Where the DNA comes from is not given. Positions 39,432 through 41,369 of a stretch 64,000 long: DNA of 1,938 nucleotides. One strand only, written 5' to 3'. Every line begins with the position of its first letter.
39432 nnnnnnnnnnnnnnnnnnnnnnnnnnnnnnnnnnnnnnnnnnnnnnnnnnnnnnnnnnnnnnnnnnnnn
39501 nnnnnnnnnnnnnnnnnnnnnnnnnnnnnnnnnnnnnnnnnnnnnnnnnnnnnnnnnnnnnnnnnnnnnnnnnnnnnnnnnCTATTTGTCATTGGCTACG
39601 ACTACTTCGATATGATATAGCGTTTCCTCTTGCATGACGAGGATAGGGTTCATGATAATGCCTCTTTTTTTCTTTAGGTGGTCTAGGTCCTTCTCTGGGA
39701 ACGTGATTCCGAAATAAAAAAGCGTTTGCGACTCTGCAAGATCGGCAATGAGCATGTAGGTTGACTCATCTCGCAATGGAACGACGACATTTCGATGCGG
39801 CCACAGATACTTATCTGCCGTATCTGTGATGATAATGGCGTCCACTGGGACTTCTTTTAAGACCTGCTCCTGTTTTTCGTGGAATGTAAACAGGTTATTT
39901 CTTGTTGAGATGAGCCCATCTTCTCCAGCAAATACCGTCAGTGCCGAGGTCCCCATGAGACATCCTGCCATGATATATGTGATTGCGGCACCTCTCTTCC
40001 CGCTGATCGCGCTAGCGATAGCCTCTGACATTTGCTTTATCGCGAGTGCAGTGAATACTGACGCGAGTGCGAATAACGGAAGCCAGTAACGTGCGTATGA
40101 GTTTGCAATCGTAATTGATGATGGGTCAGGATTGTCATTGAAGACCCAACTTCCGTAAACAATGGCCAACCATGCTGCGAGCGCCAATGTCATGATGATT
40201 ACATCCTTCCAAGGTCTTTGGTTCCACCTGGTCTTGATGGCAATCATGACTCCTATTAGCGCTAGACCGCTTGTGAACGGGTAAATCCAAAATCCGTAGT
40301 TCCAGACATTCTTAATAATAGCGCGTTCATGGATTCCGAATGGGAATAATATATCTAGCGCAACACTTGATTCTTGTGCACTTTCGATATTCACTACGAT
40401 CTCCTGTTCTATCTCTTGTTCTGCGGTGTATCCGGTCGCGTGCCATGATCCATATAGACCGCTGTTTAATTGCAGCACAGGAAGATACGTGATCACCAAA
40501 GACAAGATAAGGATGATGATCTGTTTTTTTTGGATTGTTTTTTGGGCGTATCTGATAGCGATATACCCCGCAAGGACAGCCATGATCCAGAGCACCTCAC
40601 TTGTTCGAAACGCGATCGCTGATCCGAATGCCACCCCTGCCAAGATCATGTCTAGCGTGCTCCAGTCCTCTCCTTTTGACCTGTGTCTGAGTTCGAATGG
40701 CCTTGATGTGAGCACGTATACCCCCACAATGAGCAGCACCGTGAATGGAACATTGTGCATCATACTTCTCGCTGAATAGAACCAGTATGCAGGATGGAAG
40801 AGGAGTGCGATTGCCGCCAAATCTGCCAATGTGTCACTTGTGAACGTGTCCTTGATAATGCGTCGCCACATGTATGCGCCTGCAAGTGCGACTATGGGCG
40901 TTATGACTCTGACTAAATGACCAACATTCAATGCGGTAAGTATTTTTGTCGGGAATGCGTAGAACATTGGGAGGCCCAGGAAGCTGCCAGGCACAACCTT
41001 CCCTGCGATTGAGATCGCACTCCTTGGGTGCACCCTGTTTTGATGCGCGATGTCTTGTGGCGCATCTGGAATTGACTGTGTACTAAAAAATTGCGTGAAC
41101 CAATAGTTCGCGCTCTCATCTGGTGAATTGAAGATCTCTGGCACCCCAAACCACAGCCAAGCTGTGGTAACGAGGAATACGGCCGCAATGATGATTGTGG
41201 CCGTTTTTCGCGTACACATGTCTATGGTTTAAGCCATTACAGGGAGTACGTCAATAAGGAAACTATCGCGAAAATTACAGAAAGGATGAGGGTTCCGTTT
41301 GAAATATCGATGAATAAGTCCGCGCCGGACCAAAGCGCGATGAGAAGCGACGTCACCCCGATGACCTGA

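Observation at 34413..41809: Nine-gene translationally coupled operon fusing lipid-carrier glycosylation genes with rhamnose synthesis and HIT/NUDIX enzymes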

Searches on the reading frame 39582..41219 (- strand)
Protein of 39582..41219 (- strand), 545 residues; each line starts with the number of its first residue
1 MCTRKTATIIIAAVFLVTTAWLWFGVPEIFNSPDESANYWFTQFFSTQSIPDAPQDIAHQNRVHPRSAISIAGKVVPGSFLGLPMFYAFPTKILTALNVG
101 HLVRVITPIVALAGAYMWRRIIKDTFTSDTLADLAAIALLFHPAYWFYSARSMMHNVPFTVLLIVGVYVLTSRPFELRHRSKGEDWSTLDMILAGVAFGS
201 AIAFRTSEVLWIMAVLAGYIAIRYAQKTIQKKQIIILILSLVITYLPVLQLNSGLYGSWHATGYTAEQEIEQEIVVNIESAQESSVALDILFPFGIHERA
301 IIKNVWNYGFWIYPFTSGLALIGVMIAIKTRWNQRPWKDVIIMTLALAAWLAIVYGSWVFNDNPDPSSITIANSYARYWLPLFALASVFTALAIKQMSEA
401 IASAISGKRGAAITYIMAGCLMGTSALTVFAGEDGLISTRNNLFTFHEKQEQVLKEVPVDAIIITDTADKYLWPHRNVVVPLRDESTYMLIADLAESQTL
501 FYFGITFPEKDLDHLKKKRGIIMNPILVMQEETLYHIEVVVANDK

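Call 4: search_protein_families(library=pfam, proteins=[window:39582-41219:-], max_evalue=0.01)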
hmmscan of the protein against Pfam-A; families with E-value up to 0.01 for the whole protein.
window:39582-41219:- (545 aa): 0 families

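Call 5: search_protein_families(library=ncbifam, proteins=[window:39582-41219:-], max_evalue=0.01)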
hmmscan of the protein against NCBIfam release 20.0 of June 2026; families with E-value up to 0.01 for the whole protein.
window:39582-41219:- (545 aa): 1 family
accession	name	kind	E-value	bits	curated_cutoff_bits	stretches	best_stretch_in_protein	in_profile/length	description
NF047440.1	LA3751_2_3_fam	subfamily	2.4e-09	36.6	200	1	20-258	14-246/460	LA_3751/LA_3752 family putative glycosyltransferase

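Call 10: find_homologous_proteins(query=window:39582-41219:-)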
Query window:39582-41219:- (545 aa): 90 proteins with E <= 0.001 among 8000 candidates.
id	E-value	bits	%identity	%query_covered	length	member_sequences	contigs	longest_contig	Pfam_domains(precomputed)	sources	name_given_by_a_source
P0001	0.0e+0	1222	100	100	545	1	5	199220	-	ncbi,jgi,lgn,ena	-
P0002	0.0e+0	1023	100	85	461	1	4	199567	-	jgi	-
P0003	3.0e-154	533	46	99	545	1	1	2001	-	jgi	jgi:hypothetical protein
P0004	1.9e-118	414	40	100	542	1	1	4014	-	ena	-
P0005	1.4e-112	395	39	99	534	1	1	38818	-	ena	-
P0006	2.4e-110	388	41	93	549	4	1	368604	-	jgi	jgi:hypothetical protein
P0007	4.1e-108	380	40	96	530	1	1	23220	-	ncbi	-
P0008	6.6e-108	380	38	99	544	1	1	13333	-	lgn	-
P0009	2.2e-107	378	40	93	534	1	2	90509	-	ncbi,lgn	-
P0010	2.7e-104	368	40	97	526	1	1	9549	PF13231.13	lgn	-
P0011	3.9e-104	367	39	96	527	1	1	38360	-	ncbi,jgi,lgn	ncbi:MAG: hypothetical protein WC730_03290 [Patescibacteria group bacterium]|jgi:hypothetical protei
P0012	7.5e-104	366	38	93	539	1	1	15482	-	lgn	-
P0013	9.8e-104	366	40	97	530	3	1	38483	-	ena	-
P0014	2.6e-103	365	38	97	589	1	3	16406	-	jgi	-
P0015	3.0e-103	364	40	93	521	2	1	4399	-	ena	-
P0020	1.9e-101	358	38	97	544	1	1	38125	PF13231.13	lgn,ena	-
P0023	1.4e-100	355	38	94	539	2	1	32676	PF13231.13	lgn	-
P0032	3.0e-93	331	36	96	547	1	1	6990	PF13231.13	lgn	-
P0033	6.2e-92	327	37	93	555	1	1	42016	PF13231.13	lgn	-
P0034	6.8e-92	327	36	98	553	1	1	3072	PF13231.13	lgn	-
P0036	2.9e-90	321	35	96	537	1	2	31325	PF13231.13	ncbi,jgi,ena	-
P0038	1.9e-89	319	34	96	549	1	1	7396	PF13231.13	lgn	-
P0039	2.0e-89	319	35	98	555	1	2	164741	PF13231.13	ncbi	-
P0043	3.0e-88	315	36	97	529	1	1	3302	PF13231.13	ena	-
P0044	2.1e-87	312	34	96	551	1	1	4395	PF13231.13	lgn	-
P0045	1.0e-85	306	35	97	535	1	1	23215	PF13231.13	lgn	-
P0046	1.1e-85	306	34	94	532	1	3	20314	PF13231.13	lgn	-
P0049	9.9e-85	303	35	94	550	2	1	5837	PF13231.13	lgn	-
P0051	9.0e-82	293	35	97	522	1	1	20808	PF13231.13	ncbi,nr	ncbi:glycosyltransferase family 39 protein [Candidatus Uhrbacteria bacterium]|nr:glycosyltransferase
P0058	2.3e-78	282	36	97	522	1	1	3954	PF02366.25,PF13231.13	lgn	-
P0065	1.2e-74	270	32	94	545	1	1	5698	PF13231.13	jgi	jgi:4-amino-4-deoxy-L-arabinose transferase-like glycosyltransferase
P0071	2.1e-63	233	32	97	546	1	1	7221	PF13231.13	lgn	-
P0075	1.3e-54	204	30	90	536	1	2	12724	PF13231.13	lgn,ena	-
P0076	2.3e-54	203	29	93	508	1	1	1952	PF13231.13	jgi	jgi:hypothetical protein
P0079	3.6e-50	189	29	94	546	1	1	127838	PF13231.13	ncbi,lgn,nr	ncbi:MAG: glycosyltransferase family 39 protein [Candidatus Komeilibacteria bacterium]|nr:glycosyltr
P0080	2.3e-49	186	31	96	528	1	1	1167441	-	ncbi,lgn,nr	ncbi:MAG: hypothetical protein QY323_02570 [Patescibacteria group bacterium]|nr:MAG: hypothetical pr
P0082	7.4e-45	172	28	97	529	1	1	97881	PF13231.13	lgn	-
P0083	4.3e-41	159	29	95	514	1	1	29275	-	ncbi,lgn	-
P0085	5.0e-40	156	28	95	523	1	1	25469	-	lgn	-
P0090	2.6e-13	68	23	94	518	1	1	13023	-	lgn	-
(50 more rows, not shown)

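Call 13: find_related_loci(query=A1, collection=genome_contigs, flank=10000)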
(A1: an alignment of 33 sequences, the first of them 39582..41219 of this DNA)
Query A1 (545 aa) in genome_contigs; peptide patterns used: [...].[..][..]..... (x = any residue, [..] = any of these).
160 stretches matched a pattern; 151 encode a relative of the query (tblastn E <= 1e-3); the best 80 are kept; 80 distinct loci.
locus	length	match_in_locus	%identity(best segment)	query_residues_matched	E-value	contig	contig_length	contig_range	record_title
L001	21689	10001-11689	40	1-537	6e-126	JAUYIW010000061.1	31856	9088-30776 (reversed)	MAG: Candidatus Uhrbacteria bacterium isolate C24_metabat.bin.112 C24_k141_813084, whole genome shotgun sequence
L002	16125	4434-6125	40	1-540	9e-125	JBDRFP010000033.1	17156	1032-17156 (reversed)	MAG: bacterium isolate MEGAHIT-group-1.379 k141_8657951, whole genome shotgun sequence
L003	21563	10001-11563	40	9-538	2e-116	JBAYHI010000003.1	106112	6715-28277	MAG: Patescibacteria group bacterium isolate SO_2016_GW1_146 scaffold00429_OW334_2016, whole genome shotgun sequence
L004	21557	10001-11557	41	29-536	2e-114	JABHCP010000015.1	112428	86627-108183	MAG: Candidatus Uhrbacteria bacterium isolate SI037_bin110 k141_1576779, whole genome shotgun sequence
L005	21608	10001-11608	39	1-536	6e-114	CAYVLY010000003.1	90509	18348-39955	MAG TPA_asm: uncultured Gammaproteobacteria bacterium isolate SRP167671_co2_208 genome assembly, contig: NODE_275_length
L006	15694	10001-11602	39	11-540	2e-111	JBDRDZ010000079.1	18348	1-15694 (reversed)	MAG: Patescibacteria group bacterium isolate MEGAHIT-group-1.29 k141_12072123, whole genome shotgun sequence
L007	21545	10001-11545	40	14-538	6e-111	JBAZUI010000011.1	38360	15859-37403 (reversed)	MAG: Patescibacteria group bacterium isolate SO_2017_GW1_224 NODE_4935_length_38360_cov_1.743468_OW334_2017, whole genom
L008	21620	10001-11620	37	4-538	1e-107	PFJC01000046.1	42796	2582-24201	MAG: Candidatus Uhrbacteria bacterium CG_4_10_14_3_um_filter_41_21 CG_4_10_14_3_um_filter_scaffold_303_c, whole genome s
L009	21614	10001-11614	39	1-538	4e-105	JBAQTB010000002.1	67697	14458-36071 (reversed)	MAG: Patescibacteria group bacterium isolate MFD03292_ilm_asm_bin19 k127_16319, whole genome shotgun sequence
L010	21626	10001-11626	36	29-537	1e-104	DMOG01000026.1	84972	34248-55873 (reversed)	MAG TPA_asm: Candidatus Uhrbacteria bacterium isolate UBA12070 contig_164, whole genome shotgun sequence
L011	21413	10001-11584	39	10-537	6e-105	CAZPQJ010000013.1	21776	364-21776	MAG TPA_asm: uncultured Gammaproteobacteria bacterium isolate SRP342105_co1_419 genome assembly, contig: NODE_3202_lengt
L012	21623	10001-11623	37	1-537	1e-103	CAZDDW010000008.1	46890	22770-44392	MAG TPA_asm: uncultured Gammaproteobacteria bacterium isolate SRP200020_co1_303 genome assembly, contig: NODE_974_length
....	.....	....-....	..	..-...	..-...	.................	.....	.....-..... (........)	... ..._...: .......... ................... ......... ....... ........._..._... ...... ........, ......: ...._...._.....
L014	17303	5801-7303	38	10-524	3e-103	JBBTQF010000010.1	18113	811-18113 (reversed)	MAG: Patescibacteria group bacterium isolate H43-bin187_1 H43_bin187_1_000000000010, whole genome shotgun sequence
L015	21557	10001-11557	37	24-537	3e-101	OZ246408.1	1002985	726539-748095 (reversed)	MAG: uncultured Gammaproteobacteria bacterium isolate SRP141376_co4_2 genome assembly, chromosome: 1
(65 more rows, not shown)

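Call 14: search_solved_structures(query=A1, max_evalue=1)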
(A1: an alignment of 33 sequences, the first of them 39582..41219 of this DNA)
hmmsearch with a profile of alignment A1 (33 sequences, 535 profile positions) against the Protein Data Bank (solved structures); distinct sequences matched with E-value up to 1: 1.
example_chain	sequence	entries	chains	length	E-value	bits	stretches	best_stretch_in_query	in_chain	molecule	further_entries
5abb_Z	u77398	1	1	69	0.3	12.6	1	297-344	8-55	GREEN-LIGHT ABSORBING PROTEORHODOPSIN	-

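Call 17: search_protein_families(library=pfam, alignment_id=A1, max_evalue=0.01)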
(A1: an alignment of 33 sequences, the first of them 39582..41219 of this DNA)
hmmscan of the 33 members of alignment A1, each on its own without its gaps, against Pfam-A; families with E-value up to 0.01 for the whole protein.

A. member 1, window:39582-41219:- (545 aa): 0 families

B. families by the number of members that match (of 33 scanned): 6 families
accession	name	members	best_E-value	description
PF13231.12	PMT_2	11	1.4e-11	Dolichyl-phosphate-mannose-protein mannosyltransferase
PF02366.24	PMT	1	1.5e-05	Dolichyl-phosphate-mannose-protein mannosyltransferase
PF02516.20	STT3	1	0.00041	Oligosaccharyl transferase STT3, N-terminal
PF03901.23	Glyco_transf_22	1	0.0012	Alg9-like mannosyltransferase family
PF24661.1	DUF7649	1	0.004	Domain of unknown function (DUF7649)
PF09594.16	GT87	1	0.0092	Glycosyltransferase family 87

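Call 39: find_encoding_contigs(protein=P0079, flank=10000, max_places=1)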
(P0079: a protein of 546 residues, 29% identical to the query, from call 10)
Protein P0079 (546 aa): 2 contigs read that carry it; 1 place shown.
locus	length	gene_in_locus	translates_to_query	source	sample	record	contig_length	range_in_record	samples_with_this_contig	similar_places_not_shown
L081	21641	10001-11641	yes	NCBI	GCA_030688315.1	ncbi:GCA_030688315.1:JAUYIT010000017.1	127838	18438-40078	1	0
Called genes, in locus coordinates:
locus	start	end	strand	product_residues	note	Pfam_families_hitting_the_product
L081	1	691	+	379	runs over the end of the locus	PF13439:Glyco_transf_4, PF13579:Glyco_trans_4_4 (weak), PF00534:Glycos_transf_1, PF13692:Glyco_trans_1_4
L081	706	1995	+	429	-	PF03446:NAD_binding_2 (faint), PF03721:UDPG_MGDP_dh_N, PF03807:F420_oxidored (faint), PF00984:UDPG_MGDP_dh, PF03720:UDPG_MGDP_dh_C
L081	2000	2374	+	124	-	-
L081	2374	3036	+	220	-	PF00535:Glycos_transf_2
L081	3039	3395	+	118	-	PF10066:DUF2304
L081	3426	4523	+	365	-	PF00535:Glycos_transf_2, PF13641:Glyco_tranf_2_3, PF13506:Glyco_transf_21 (weak), PF13632:Glyco_trans_2_3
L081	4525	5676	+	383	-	PF08323:Glyco_transf_5 (weak), PF13439:Glyco_transf_4, PF13477:Glyco_trans_4_2 (weak), PF13579:Glyco_trans_4_4, PF20706:GT4-conflict, PF00534:Glycos_transf_1, PF13692:Glyco_trans_1_4, PF13524:Glyco_trans_1_2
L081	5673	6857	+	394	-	PF13439:Glyco_transf_4, PF13579:Glyco_trans_4_4, PF20706:GT4-conflict (weak), PF00534:Glycos_transf_1, PF13692:Glyco_trans_1_4, PF13524:Glyco_trans_1_2 (weak)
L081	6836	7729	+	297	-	PF01209:Ubie_methyltran, PF08003:Methyltransf_9 (weak), PF13489:Methyltransf_23, PF13847:Methyltransf_31, PF08241:Methyltransf_11, PF08242:Methyltransf_12, PF13649:Methyltransf_25, PF05148:Methyltransf_8 (weak)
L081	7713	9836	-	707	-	-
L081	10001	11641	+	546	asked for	PF13231:PMT_2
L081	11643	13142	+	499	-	-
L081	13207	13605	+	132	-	-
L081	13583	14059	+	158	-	PF00908:dTDP_sugar_isom, PF14667:Polysacc_synt_C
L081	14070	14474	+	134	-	PF11969:DcpS_C, PF01230:HIT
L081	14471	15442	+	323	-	PF00294:PfkB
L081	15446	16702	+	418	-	PF05221:AdoHcyase, PF02826:2-Hacid_dh_C, PF00670:AdoHcyase_NAD, PF07991:KARI_N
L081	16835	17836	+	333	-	PF01073:3Beta_HSD, PF01370:Epimerase, PF02719:Polysacc_synt_2, PF04321:RmlD_sub_bind, PF07993:NAD_binding_4, PF16363:GDP_Man_Dehyd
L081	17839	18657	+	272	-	PF01370:Epimerase, PF04321:RmlD_sub_bind, PF02719:Polysacc_synt_2 (weak), PF16363:GDP_Man_Dehyd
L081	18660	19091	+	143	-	-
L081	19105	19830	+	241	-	PF00483:NTP_transferase, PF12804:NTP_transf_3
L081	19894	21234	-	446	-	PF08308:PEGA (weak)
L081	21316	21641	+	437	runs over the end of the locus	PF00275:EPSP_synthase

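Call 40: find_encoding_contigs(protein=P0080, flank=10000, max_places=1)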
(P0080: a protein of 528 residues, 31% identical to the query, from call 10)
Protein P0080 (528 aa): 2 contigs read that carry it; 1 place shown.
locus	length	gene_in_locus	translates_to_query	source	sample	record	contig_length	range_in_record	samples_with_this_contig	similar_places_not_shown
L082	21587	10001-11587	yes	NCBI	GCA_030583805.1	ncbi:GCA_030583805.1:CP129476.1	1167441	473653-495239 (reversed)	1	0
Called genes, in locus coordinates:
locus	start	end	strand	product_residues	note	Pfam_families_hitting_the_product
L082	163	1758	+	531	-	PF00082:Peptidase_S8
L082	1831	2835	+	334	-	PF01073:3Beta_HSD, PF01370:Epimerase, PF02719:Polysacc_synt_2 (weak), PF04321:RmlD_sub_bind (weak), PF07993:NAD_binding_4 (faint), PF16363:GDP_Man_Dehyd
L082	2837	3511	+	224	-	PF00535:Glycos_transf_2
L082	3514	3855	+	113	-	PF10066:DUF2304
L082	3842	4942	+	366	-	PF00535:Glycos_transf_2, PF13641:Glyco_tranf_2_3, PF13632:Glyco_trans_2_3 (weak)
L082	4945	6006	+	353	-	PF13439:Glyco_transf_4, PF13579:Glyco_trans_4_4 (faint), PF20706:GT4-conflict, PF00534:Glycos_transf_1, PF13692:Glyco_trans_1_4, PF13524:Glyco_trans_1_2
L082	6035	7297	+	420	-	PF13439:Glyco_transf_4, PF13579:Glyco_trans_4_4, PF00534:Glycos_transf_1, PF13692:Glyco_trans_1_4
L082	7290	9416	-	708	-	-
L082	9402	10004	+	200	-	PF01066:CDP-OH_P_transf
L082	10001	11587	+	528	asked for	-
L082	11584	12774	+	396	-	-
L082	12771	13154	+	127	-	-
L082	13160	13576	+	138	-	PF11969:DcpS_C, PF01230:HIT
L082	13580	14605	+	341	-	PF01073:3Beta_HSD, PF01370:Epimerase, PF02719:Polysacc_synt_2, PF04321:RmlD_sub_bind, PF07993:NAD_binding_4, PF13460:NAD_binding_10, PF16363:GDP_Man_Dehyd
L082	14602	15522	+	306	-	PF01370:Epimerase, PF02719:Polysacc_synt_2, PF04321:RmlD_sub_bind, PF16363:GDP_Man_Dehyd (faint), PF07993:NAD_binding_4 (weak)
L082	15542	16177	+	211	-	PF00702:Hydrolase (weak), PF13419:HAD_2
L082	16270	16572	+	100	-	-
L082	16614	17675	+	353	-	PF01594:AI-2E_transport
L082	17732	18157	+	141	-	PF05523:FdtA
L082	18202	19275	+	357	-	PF00483:NTP_transferase, PF12804:NTP_transf_3, PF00132:Hexapep (faint), PF25084:LbH_EIF2B, PF25087:GMPPB_C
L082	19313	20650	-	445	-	PF08308:PEGA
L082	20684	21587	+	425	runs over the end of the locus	PF00275:EPSP_synthase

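Call 49: find_encoding_contigs(protein=P0090, flank=10000, max_places=1)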
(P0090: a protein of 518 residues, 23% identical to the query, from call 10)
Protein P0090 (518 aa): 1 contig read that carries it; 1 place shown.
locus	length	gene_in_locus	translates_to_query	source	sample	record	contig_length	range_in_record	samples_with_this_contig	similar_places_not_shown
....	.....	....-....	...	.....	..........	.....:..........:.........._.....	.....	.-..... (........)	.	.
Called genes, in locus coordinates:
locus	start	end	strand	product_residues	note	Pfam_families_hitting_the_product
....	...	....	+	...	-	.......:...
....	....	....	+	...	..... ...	-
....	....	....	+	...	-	-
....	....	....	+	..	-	-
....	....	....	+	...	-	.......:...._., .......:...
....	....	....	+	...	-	-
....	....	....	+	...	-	-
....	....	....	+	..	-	-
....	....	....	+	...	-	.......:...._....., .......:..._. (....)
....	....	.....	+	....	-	?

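Call 50: find_encoding_contigs(protein=P0083, flank=10000, max_places=1)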
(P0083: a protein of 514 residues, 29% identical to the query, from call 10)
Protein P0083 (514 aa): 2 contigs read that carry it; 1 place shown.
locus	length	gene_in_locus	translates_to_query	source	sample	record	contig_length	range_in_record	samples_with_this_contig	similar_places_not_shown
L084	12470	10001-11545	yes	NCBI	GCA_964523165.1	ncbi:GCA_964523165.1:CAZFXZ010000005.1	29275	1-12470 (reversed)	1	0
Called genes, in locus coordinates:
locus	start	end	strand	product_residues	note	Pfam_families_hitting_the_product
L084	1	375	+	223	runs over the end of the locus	PF13181:TPR_8 (faint), PF23914:TPR_CcmH_CycH (faint), PF14561:TPR_20 (faint), PF13424:TPR_12 (faint), PF13414:TPR_11 (weak), PF13432:TPR_16, PF14559:TPR_19, PF00515:TPR_1 (weak), +5 more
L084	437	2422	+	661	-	PF00082:Peptidase_S8, PF01839:FG-GAP (faint), PF13517:FG-GAP_3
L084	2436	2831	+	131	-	PF04138:GtrA_DPMS_TM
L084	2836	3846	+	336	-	PF01073:3Beta_HSD, PF01370:Epimerase, PF04321:RmlD_sub_bind (weak), PF07993:NAD_binding_4 (faint), PF16363:GDP_Man_Dehyd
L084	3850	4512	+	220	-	PF00535:Glycos_transf_2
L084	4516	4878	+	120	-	PF10066:DUF2304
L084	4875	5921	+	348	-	PF00535:Glycos_transf_2, PF10111:Glyco_tranf_2_2 (faint), PF13641:Glyco_tranf_2_3, PF13506:Glyco_transf_21 (weak)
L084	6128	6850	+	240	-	PF00534:Glycos_transf_1, PF13692:Glyco_trans_1_4, PF20706:GT4-conflict, PF13524:Glyco_trans_1_2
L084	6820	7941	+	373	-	PF13439:Glyco_transf_4, PF13477:Glyco_trans_4_2 (weak), PF13579:Glyco_trans_4_4, PF00534:Glycos_transf_1, PF13692:Glyco_trans_1_4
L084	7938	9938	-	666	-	-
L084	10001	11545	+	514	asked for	-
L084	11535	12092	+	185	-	-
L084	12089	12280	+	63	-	-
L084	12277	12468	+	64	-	?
